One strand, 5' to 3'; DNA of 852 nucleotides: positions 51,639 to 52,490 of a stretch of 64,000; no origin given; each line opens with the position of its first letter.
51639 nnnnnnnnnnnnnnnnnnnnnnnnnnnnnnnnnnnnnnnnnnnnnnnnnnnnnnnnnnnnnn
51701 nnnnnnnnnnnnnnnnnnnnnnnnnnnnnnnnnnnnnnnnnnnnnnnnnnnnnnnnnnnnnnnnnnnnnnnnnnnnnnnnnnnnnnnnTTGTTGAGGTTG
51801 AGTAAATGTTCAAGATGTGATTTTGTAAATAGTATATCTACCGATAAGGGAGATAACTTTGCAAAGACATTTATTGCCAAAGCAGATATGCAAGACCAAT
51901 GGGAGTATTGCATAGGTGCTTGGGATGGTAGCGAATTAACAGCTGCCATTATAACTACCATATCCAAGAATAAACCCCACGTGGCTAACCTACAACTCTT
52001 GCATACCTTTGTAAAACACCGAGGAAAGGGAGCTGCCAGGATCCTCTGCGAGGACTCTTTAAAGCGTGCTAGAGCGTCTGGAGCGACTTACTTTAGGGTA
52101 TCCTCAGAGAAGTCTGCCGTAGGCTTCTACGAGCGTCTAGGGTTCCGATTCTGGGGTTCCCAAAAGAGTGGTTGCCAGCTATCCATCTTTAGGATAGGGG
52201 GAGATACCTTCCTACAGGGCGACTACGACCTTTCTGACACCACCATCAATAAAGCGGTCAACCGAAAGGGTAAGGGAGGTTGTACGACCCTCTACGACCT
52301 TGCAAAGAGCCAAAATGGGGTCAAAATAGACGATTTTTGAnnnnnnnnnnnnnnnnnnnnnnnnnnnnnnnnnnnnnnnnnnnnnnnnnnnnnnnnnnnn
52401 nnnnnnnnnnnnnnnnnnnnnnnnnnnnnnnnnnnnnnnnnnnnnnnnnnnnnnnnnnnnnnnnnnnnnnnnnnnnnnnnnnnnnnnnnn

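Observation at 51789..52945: GC-rich GNAT acetyltransferase plus promoter-driven HNH endonuclease inserted in the middle of the modification cluster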

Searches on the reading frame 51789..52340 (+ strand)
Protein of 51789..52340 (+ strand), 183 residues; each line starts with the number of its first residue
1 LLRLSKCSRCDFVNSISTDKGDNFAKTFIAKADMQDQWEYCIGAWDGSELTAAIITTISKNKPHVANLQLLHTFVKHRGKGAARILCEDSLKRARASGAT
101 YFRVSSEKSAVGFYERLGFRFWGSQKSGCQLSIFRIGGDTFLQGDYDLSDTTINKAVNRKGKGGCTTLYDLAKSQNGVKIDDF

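Call 5: search_protein_families(library=pfam, proteins=[window:51789-52340:+], max_evalue=0.1)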
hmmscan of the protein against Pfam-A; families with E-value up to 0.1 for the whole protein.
window:51789-52340:+ (183 aa): 7 families
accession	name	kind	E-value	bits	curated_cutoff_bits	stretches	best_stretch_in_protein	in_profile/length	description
PF13673.13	Acetyltransf_10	-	1.4e-11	44.9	23.6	1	16-125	5-113/128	Acetyltransferase (GNAT) domain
PF00583.31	Acetyltransf_1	-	2.2e-08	34.8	20.7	1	34-119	28-116/116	Acetyltransferase (GNAT) family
PF13508.13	Acetyltransf_7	-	2.1e-06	28.5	27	1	44-120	8-83/84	Acetyltransferase (GNAT) domain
PF08445.16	FR47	-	0.0017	18.7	22.1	1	63-120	19-78/86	FR47-like protein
PF13527.13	Acetyltransf_9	-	0.002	18.6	25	1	57-120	64-125/127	Acetyltransferase (GNAT) domain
PF14542.12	Acetyltransf_CG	-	0.0047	17.5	30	1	67-99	24-58/80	GCN5-related N-acetyl-transferase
PF24553.2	Rv0428c_C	-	0.0053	16.9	27.2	1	50-120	145-216/224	Probable histone acetyltransferase Rv0428c C-terminal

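Call 6: search_protein_families(library=phrogs, proteins=[window:51789-52340:+], max_evalue=0.01)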
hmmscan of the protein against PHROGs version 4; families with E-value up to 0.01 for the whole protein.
window:51789-52340:+ (183 aa): 3 families
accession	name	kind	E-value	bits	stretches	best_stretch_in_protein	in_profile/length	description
phrog_1249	-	other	5.7e-08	33.7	1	36-127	58-154/180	acetyltransferase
phrog_38651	-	unknown function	0.00029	22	1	66-119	43-93/105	-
phrog_1758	-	other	0.0055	17.7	1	50-130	97-169/184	acetyltransferase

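Call 7: search_dna_similar(query=window:51789-52340:+, collection=phages, mode=protein, max_rows=30, max_evalue=0.001)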
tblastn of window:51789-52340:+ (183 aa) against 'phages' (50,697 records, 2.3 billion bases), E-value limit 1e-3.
No match.

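Call 32: find_homologous_proteins(query=window:51789-52340:+, max_evalue=0.001)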
Query window:51789-52340:+ (183 aa): 513 proteins with E <= 0.001 among 572 candidates; the best 120 are listed.
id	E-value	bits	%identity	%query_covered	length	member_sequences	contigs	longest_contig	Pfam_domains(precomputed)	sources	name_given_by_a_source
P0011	1.7e-110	385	94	99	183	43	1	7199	PF13673.14,PF13508.14,PF00583.32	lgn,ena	-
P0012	2.2e-104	365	89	100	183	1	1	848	PF13673.14,PF13508.14,PF00583.32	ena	-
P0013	3.2e-104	364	87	100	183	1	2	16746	PF13673.14,PF13508.14,PF00583.32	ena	-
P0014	2.8e-102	358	85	100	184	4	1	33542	PF13673.14,PF13508.14,PF00583.32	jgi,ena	jgi:GNAT superfamily N-acetyltransferase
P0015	3.8e-102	357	86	100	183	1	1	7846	PF13673.14,PF13508.14,PF00583.32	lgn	-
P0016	5.4e-102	357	86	100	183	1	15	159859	PF13673.14,PF13508.14,PF00583.32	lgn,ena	-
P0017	7.0e-102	357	85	100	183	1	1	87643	PF13673.14,PF13508.14,PF00583.32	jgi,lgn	jgi:GNAT superfamily N-acetyltransferase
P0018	7.8e-102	356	86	100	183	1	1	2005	PF13673.14,PF13508.14,PF00583.32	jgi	jgi:GNAT superfamily N-acetyltransferase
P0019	3.2e-101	354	85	100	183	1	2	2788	PF13673.14,PF13508.14,PF00583.32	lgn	-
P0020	4.6e-101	354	85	100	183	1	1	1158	PF13673.14,PF13508.14,PF00583.32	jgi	jgi:GNAT superfamily N-acetyltransferase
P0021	4.0e-100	351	85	100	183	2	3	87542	PF13673.14,PF13508.14,PF00583.32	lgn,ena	-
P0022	1.0e-99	350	84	100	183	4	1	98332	PF13673.14,PF13508.14,PF00583.32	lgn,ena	-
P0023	1.2e-99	349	82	100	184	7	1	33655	PF13673.14,PF13508.14,PF00583.32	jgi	-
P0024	2.1e-99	349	83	100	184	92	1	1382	PF13673.14,PF13508.14,PF00583.32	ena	-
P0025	2.1e-99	349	84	98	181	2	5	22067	PF13673.14,PF13508.14,PF00583.32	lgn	-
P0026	4.2e-99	348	83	100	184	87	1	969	PF13673.14,PF13508.14,PF00583.32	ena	-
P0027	5.8e-99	347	83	99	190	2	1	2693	PF13673.14,PF13508.14,PF00583.32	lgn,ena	-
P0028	6.0e-99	347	83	100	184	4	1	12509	PF13673.14,PF13508.14,PF00583.32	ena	-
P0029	1.4e-98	346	84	100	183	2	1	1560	PF13673.14,PF13508.14,PF00583.32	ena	-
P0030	2.7e-98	345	82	100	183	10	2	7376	PF13673.14,PF13508.14,PF00583.32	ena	-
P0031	9.4e-98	343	83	99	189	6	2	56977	PF13673.14,PF13508.14,PF00583.32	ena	-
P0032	1.3e-97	343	82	100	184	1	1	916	PF13673.14,PF13508.14,PF00583.32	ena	-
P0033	1.9e-97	342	81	99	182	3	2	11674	PF13673.14,PF13508.14,PF00583.32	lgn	-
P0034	2.6e-97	342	81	99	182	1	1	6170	PF13673.14,PF13508.14,PF00583.32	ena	-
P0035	7.3e-97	340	81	100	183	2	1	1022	PF13673.14,PF13508.14,PF00583.32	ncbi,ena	-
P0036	8.2e-97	340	81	99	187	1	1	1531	PF13673.14,PF13508.14,PF00583.32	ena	-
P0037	3.8e-96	338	80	100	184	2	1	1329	PF13673.14,PF13508.14,PF00583.32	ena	-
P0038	8.3e-96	337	82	98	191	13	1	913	PF13673.14,PF13508.14,PF00583.32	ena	-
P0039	1.3e-95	336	80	100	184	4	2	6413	PF13673.14,PF13508.14,PF00583.32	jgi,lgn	-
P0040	1.4e-95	336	81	100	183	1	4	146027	PF13673.14,PF13508.14,PF00583.32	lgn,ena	-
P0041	1.4e-95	336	82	96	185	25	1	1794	PF13673.14,PF13508.14,PF00583.32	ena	-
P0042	1.9e-95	336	81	100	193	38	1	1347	PF13673.14,PF13508.14,PF00583.32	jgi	jgi:GNAT superfamily N-acetyltransferase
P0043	8.9e-95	333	79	100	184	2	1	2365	PF13673.14,PF13508.14,PF00583.32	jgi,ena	jgi:GNAT superfamily N-acetyltransferase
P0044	7.2e-94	330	79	100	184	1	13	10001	PF13673.14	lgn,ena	-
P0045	1.3e-93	330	79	100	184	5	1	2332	PF13673.14,PF13508.14,PF00583.32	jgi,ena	jgi:GNAT superfamily N-acetyltransferase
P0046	1.1e-92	327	79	98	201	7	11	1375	PF13673.14,PF13508.14,PF08445.17,PF00583.32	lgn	-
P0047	1.3e-92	326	80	100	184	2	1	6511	PF13673.14,PF13508.14,PF00583.32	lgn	-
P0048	4.3e-92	325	80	100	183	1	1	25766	PF13673.14,PF00583.32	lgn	-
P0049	7.5e-92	324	76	99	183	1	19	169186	PF13673.14,PF13508.14,PF00583.32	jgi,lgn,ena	-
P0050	1.4e-91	323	77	99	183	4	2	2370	PF13673.14,PF13508.14,PF00583.32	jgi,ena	jgi:GNAT superfamily N-acetyltransferase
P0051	2.5e-87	309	76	99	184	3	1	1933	PF13673.14,PF00583.32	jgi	jgi:GNAT superfamily N-acetyltransferase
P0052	1.8e-85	303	74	100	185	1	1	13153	PF13673.14,PF13508.14,PF00583.32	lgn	-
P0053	4.7e-85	302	77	96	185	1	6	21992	PF13673.14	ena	-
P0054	1.7e-83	297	70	100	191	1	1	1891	PF13673.14,PF13508.14,PF00583.32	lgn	-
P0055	7.5e-81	288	69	98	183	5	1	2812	PF13673.14,PF00583.32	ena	-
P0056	9.0e-81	288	69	98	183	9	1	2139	PF13673.14,PF13508.14,PF00583.32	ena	-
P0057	2.2e-80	287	68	99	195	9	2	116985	PF13673.14,PF13508.14,PF00583.32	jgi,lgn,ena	-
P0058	3.2e-80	286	71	98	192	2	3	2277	PF13673.14,PF00583.32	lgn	-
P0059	1.1e-79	284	67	99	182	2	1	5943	PF13673.14,PF13508.14,PF00583.32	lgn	-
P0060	1.2e-79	284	71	96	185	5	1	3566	PF13673.14,PF13508.14,PF00583.32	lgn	-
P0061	1.4e-79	284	72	95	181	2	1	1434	PF13673.14,PF13508.14,PF00583.32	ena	-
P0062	6.0e-79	282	68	99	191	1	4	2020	PF13673.14,PF00583.32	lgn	-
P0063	2.8e-78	280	66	99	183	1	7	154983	PF13673.14,PF13508.14,PF00583.32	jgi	-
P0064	5.8e-78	279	68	99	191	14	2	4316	PF13673.14,PF13508.14,PF00583.32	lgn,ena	-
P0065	8.3e-78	278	66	99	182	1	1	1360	PF13673.14,PF13508.14,PF00583.32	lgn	-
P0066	1.0e-77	278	65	99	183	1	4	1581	PF13673.14,PF13508.14,PF00583.32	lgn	-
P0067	3.9e-77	276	66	99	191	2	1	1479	PF13673.14,PF00583.32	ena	-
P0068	4.8e-77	276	68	96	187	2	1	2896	PF13673.14,PF00583.32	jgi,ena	jgi:GNAT superfamily N-acetyltransferase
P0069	5.6e-77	275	68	96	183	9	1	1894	PF13673.14,PF13508.14,PF00583.32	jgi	-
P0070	7.1e-77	275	64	99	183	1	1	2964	PF13673.14,PF13508.14,PF00583.32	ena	-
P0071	3.2e-76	273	66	99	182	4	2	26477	PF13673.14,PF13508.14,PF00583.32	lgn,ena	-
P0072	3.7e-76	273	66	99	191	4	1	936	PF13673.14,PF00583.32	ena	-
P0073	5.3e-76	272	66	99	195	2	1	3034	PF13673.14,PF13508.14,PF00583.32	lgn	-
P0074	3.1e-75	270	67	98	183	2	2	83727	PF13673.14,PF00583.32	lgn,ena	-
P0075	4.4e-75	269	64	99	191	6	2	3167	PF13673.14,PF13508.14,PF00583.32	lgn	-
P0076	5.5e-75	269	65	99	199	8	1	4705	PF13673.14,PF13508.14,PF00583.32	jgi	jgi:ribosomal protein S18 acetylase RimI-like enzyme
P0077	6.9e-75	269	62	99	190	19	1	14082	PF13673.14,PF13508.14,PF00583.32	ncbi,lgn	-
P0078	7.2e-75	269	64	99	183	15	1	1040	PF13673.14,PF00583.32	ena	-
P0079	1.4e-74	268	66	97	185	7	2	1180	PF13673.14,PF13508.14,PF00583.32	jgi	jgi:GNAT superfamily N-acetyltransferase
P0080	1.4e-74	268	63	99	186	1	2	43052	PF13673.14,PF13508.14,PF00583.32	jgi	jgi:GNAT superfamily N-acetyltransferase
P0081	1.0e-73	265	66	98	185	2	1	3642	PF13673.14,PF13508.14,PF00583.32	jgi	jgi:GNAT superfamily N-acetyltransferase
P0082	1.4e-73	264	64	99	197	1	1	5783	PF13673.14,PF13508.14,PF00583.32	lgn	-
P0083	1.5e-73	264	64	99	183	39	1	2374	PF13673.14,PF13508.14,PF00583.32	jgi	jgi:GNAT superfamily N-acetyltransferase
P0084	2.6e-73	264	64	99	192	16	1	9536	PF13673.14,PF13508.14,PF00583.32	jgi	-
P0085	2.7e-73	263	67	96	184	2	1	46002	PF13673.14,PF13508.14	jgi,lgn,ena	-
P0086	2.9e-73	263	65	99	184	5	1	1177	PF13673.14,PF13508.14,PF00583.32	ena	-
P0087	3.4e-73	263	64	99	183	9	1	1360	PF13673.14,PF13508.14,PF00583.32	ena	-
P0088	5.6e-73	262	69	96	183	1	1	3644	PF13673.14,PF13508.14,PF00583.32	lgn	-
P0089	2.6e-72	260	63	99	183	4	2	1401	PF13673.14,PF13508.14,PF00583.32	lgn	-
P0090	9.9e-72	258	62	99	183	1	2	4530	PF13673.14,PF13527.14,PF00583.32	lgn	-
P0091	2.0e-71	257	64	99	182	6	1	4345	PF13673.14,PF13508.14,PF00583.32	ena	-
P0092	3.6e-71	257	65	92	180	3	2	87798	PF13673.14,PF13508.14,PF13527.14,PF00583.32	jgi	jgi:predicted acetyltransferase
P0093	5.2e-71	256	66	98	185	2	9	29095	PF13673.14,PF13508.14,PF00583.32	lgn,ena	-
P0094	4.2e-70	253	62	99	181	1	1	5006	PF13673.14,PF13508.14,PF00583.32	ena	-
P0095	1.1e-69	252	66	92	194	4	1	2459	PF13673.14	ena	-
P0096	1.9e-69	251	62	96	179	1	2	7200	PF13673.14,PF13508.14,PF00583.32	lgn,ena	-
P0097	2.2e-69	251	61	99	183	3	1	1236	PF13673.14,PF00583.32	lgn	-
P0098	2.0e-68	248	68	97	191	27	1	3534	PF13673.14,PF00583.32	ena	-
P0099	6.9e-68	246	68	90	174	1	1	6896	PF13673.14,PF13508.14,PF00583.32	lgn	-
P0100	7.1e-68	246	61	96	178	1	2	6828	PF13673.14,PF13508.14,PF00583.32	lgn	-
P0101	9.1e-68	245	62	93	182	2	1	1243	PF13673.14,PF13508.14,PF00583.32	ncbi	-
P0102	1.5e-67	245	61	99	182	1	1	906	PF13673.14,PF13508.14,PF00583.32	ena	-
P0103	1.7e-67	245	65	92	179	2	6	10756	PF13673.14,PF13508.14,PF00583.32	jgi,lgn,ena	-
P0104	2.0e-67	244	64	92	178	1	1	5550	PF13673.14,PF13508.14,PF00583.32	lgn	-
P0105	3.3e-67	244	66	92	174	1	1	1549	PF13673.14,PF13508.14,PF00583.32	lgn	-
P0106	6.8e-67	243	64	93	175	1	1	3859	PF13673.14,PF13508.14,PF00583.32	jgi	jgi:ribosomal protein S18 acetylase RimI-like enzyme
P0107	7.8e-67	242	64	92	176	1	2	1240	PF13673.14,PF13508.14,PF00583.32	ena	-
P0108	3.1e-66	240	63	92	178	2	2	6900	PF13673.14,PF13508.14,PF00583.32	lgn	-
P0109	3.8e-66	240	61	92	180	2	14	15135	PF13673.14,PF13508.14,PF00583.32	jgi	jgi:ribosomal protein S18 acetylase RimI-like enzyme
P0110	4.2e-66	240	59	97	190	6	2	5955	PF13673.14,PF13508.14,PF00583.32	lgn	-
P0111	4.8e-66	240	64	92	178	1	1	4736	PF13673.14,PF13508.14,PF00583.32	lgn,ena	-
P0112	5.8e-66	240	63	92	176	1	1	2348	PF13673.14,PF13508.14,PF00583.32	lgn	-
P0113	6.0e-66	240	63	92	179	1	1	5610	PF13673.14,PF13508.14,PF00583.32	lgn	-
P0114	1.8e-65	238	63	92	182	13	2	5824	PF13673.14,PF13508.14,PF00583.32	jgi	-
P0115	2.3e-65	238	62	92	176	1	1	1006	PF13673.14,PF13508.14,PF00583.32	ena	-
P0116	2.8e-65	237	62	94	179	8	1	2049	PF13673.14,PF13508.14,PF00583.32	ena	-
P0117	2.9e-65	237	64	92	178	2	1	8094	PF13673.14,PF13420.14,PF13508.14,PF00583.32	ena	-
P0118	5.8e-65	236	63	92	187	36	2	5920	PF13673.14,PF13508.14,PF00583.32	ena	-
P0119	1.1e-64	235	62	92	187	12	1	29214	PF13673.14,PF13508.14,PF00583.32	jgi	-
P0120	1.5e-64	235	63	92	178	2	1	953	PF13673.14,PF13508.14,PF00583.32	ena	-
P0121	2.6e-64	234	64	92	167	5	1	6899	PF13673.14,PF13508.14,PF00583.32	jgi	-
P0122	2.7e-64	234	58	99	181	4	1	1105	PF13673.14,PF13508.14,PF00583.32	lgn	-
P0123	2.8e-64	234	58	96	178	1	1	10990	PF13673.14,PF13508.14,PF00583.32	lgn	-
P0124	3.2e-64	234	63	92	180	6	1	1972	PF13673.14,PF13508.14,PF00583.32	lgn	-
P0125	7.8e-64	233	61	92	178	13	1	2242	PF13673.14,PF00583.32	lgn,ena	-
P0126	1.1e-63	232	59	96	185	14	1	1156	PF13673.14,PF13508.14,PF00583.32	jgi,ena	jgi:GNAT superfamily N-acetyltransferase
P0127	3.1e-63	231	60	92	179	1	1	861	PF13673.14,PF13508.14,PF00583.32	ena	-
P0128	3.4e-63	231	59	99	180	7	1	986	PF13673.14,PF13508.14,PF00583.32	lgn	-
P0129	3.8e-63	230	61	92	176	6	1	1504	PF13673.14,PF13508.14,PF00583.32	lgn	-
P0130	6.1e-63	230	61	91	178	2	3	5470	PF13673.14,PF13508.14,PF00583.32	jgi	-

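Call 58: search_solved_structures(query=window:51789-52337:+, max_evalue=0.01, show_alignments=1)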
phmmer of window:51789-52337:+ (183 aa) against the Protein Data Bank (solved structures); distinct sequences matched with E-value up to 0.01: 0.

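Call 70: search_protein_families(library=ncbifam, proteins=[window:51789-52337:+], max_evalue=0.01)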
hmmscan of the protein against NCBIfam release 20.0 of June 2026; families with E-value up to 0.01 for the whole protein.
window:51789-52337:+ (183 aa): 4 families
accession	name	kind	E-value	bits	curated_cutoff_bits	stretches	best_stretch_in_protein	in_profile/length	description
NF007807.0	PRK10514.1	equivalog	0.0014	18.6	134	1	71-124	76-127/147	acetyltransferase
NF049894.1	CG3035_N_ac_Glu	equivalog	0.0039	16.5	280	1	67-120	234-290/300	N-acetylglutamate synthase, CG3035 family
NF000487.1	stat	exception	0.0052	16.3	420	1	74-125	113-167/189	streptothricin N-acetyltransferase STAT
NF000358.1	sat2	exception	0.008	16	360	0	15-119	36-140/174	streptothricin N-acetyltransferase Sat2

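Call 75: find_related_loci(query=A3, collection=genome_contigs, flank=4000)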
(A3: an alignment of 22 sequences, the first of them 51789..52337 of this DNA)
Query A3 (183 aa) in genome_contigs; peptide patterns used: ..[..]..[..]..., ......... (x = any residue, [..] = any of these).
11 stretches matched a pattern; 2 encode a relative of the query (tblastn E <= 1e-3); 2 distinct loci.
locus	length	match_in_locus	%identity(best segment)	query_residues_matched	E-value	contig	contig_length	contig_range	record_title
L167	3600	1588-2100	59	2-169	1e-66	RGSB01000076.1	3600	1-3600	MAG: Actinomycetota bacterium isolate WB8_2xO_007 contig_100_75, whole genome shotgun sequence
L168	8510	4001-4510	50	2-170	2e-54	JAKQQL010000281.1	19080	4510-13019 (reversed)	MAG: Candidatus Cloacimonadota bacterium isolate USMO_maxbin.155 k141_1406015, whole genome shotgun sequence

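Call 96: predict_structure(alignment_id=A3)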
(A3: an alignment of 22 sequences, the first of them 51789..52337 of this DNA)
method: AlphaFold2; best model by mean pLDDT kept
length: 183 residues; sequences in the alignment: 22
mean_pLDDT: 92.9   pTM: 0.87
mean pLDDT of the five models: 92.9, 91.4, 90.7, 89.5, 89.5
residues with pLDDT >= 90: 160; 70-90: 16; 50-70: 2; < 50: 5
segments of 3 or more residues with pLDDT < 50: 178-180
pLDDT, mean of each block of 10 residues (from residue 1): 95 95 92 96 97 97 97 93 96 97 95 95 95 96 96 94 90 72 45
secondary structure, 60 per line:
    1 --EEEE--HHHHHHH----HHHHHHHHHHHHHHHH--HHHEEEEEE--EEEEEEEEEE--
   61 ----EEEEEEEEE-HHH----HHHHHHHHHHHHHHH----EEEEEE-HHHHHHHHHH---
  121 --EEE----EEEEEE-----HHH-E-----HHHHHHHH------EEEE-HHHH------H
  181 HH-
elements in order: E3-6 H9-15 H20-35 E41-46 E49-58 E65-73 H82-96 E101-106 H108-117 E123-125 E130-135 H151-158 E165-168 H170-173

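Call 98: fold_search(model_id=the predicted structure, library=pdb)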
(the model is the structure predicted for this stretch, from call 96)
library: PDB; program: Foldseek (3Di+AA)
matches with E <= 10: 1435; with E <= 0.001: 694
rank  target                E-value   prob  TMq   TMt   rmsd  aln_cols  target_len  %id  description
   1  7l1k_A                4.2e-08  1.00  0.52  0.62   5.3       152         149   19  Cryo-EM structure of S. Pombe NatC complex with a Bisubstrate inhibitor and inositol hexaphosphate (released 2021-05-12)
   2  7rb3_A                5.0e-08  1.00  0.52  0.63   5.1       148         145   18  Cryo-EM structure of human binary NatC complex with a Bisubstrate inhibitor (released 2023-01-11)
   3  4my0_F                4.0e-07  1.00  0.49  0.25   4.9       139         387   17  Crystal Structure of GCN5-related N-acetyltransferase from Kribbella flavida (released 2013-11-06)
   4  2i79_D                4.0e-07  1.00  0.53  0.57   6.2       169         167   17  The crystal structure of the acetyltransferase of GNAT family from Streptococcus pneumoniae (released 2006-10-10)
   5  7mx2_A                4.0e-07  1.00  0.51  0.60   5.9       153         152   18  Cryo-EM structure of human ternary NatC complex with a Bisubstrate inhibitor (released 2022-12-14)
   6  2x7b                  4.5e-07  1.00  0.50  0.58   5.1       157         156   16  Crystal structure of the N-terminal acetylase Ard1 from Sulfolobus solfataricus P2 (released 2010-07-21)
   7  1l0c                  5.5e-07  1.00  0.57  0.62   4.2       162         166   15  Investigation of the Roles of Catalytic Residues in Serotonin N-Acetyltransferase (released 2002-06-19)
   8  8osp_A                5.8e-07  1.00  0.56  0.58   5.3       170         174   14  GCN5-related N-Acetyltransferase from Lactobacillus curiae (released 2023-07-05)
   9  5jph_A                6.2e-07  1.00  0.55  0.68   4.0       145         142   15  Structure of a GNAT acetyltransferase SACOL1063 from Staphylococcus aureus in complex with CoA (released 2016-06-29)
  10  4ava                  6.2e-07  1.00  0.51  0.30   8.1       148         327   20  Crystal structure of protein lysine acetyltransferase Rv0998 from Mycobacterium tuberculosis (released 2012-07-11)
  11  4lx9                  6.6e-07  1.00  0.53  0.60   5.0       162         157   16  Archaeal amino-terminal acetyltransferase (NAT) bound to acetyl coenzyme A (released 2013-08-21)
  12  5c88_A                6.6e-07  1.00  0.52  0.58   5.0       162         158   17  Crystal structure of Ard1 N-terminal acetyltransferase from Sulfolobus solfataricus in monoclinic form (released 2016-01-13)
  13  1tiq_B                7.4e-07  1.00  0.56  0.60   4.9       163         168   15  Crystal Structure of an Acetyltransferase (PaiA) in complex with CoA and DTT from Bacillus subtilis, Northeast Structu (released 2004-07-13)
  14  6ag4                  7.9e-07  1.00  0.54  0.61   4.9       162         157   17  Crystal structure of Ard1 N-terminal acetyltransferase H88A/E127A mutant from Sulfolobus solfataricus (released 2019-08-14)
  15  5jph_B                7.9e-07  1.00  0.55  0.67   4.0       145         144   15  Structure of a GNAT acetyltransferase SACOL1063 from Staphylococcus aureus in complex with CoA (released 2016-06-29)
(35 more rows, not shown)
